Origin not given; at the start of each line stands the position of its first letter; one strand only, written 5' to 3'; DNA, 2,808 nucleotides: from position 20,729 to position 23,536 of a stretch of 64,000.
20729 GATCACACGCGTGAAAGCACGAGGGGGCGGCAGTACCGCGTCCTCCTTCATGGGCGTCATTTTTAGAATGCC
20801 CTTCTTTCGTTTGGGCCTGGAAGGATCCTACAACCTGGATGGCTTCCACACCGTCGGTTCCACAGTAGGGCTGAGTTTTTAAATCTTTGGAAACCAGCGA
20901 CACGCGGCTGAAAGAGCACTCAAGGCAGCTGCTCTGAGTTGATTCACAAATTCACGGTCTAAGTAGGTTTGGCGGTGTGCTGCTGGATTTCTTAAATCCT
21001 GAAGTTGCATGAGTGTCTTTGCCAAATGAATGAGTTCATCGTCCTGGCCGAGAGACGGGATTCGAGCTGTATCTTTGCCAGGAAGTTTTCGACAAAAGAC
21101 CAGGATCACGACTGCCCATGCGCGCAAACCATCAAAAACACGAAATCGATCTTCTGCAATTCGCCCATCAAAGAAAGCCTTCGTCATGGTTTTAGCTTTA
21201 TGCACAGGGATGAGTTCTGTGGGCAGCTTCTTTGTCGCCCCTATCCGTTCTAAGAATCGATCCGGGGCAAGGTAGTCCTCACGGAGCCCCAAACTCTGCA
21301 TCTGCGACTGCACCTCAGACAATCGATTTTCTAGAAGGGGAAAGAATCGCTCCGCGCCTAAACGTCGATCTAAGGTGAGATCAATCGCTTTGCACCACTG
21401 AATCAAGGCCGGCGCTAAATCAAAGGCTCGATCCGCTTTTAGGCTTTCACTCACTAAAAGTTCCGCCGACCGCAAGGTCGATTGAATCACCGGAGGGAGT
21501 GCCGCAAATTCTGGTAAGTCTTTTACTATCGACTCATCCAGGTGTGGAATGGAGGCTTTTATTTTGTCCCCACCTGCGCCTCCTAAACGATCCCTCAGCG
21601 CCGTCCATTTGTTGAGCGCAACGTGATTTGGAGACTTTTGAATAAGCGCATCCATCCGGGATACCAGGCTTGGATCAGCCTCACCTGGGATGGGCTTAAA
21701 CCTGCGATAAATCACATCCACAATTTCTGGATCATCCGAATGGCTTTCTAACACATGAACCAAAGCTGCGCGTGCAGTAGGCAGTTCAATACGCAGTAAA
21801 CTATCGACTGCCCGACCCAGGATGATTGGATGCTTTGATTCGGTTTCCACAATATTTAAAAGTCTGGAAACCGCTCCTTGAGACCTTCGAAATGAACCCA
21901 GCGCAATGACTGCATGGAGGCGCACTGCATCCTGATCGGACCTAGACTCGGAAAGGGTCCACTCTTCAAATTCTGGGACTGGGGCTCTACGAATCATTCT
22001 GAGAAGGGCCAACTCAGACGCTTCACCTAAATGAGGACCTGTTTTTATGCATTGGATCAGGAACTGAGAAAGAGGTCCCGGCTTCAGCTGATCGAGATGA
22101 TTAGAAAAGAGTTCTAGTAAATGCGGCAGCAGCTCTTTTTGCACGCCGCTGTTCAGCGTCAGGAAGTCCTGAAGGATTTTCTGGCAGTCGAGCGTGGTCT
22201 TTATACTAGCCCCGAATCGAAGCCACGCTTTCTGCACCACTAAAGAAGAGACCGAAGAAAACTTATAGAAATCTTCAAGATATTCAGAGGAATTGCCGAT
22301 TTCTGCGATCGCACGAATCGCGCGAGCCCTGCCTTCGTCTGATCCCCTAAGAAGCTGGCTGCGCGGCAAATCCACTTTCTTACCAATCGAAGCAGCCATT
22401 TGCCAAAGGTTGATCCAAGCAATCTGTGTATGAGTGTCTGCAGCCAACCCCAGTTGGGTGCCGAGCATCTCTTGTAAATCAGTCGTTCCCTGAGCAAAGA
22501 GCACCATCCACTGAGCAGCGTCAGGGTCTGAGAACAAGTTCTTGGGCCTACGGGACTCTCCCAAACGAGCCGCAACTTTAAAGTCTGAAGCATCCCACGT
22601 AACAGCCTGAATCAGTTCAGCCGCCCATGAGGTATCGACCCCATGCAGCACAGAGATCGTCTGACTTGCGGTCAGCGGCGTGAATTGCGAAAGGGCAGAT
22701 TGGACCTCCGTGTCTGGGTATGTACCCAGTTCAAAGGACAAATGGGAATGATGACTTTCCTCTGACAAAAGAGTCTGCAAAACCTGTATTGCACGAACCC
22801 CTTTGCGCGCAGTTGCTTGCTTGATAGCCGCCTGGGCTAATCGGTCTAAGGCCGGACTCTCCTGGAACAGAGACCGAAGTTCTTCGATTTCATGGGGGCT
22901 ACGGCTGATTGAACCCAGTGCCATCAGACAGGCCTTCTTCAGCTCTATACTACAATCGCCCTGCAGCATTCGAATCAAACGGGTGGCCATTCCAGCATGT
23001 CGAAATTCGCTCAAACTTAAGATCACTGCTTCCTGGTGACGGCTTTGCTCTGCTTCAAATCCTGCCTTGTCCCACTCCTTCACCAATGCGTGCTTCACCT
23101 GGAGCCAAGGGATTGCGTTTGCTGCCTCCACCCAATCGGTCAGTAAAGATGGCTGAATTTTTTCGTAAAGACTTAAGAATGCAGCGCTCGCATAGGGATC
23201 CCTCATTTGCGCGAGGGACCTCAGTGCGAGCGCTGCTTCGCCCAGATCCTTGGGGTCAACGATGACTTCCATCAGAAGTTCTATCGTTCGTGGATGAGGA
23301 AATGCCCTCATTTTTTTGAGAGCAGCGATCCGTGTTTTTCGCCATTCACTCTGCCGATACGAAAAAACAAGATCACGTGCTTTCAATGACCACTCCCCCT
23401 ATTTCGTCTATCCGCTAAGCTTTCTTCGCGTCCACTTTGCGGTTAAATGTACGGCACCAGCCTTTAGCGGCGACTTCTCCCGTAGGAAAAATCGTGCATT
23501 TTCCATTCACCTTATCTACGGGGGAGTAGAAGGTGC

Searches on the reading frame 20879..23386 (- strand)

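Call 83: search_protein_families(library=pfam, proteins=[window:20879-23386:-], max_evalue=0.00001)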
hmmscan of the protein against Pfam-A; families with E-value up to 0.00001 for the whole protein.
window:20879-23386:- (835 aa): 1 family
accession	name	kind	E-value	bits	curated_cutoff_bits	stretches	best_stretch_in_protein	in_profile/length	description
PF13646.12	HEAT_2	-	1.6e-17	64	27.7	1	482-552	10-77/88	HEAT repeats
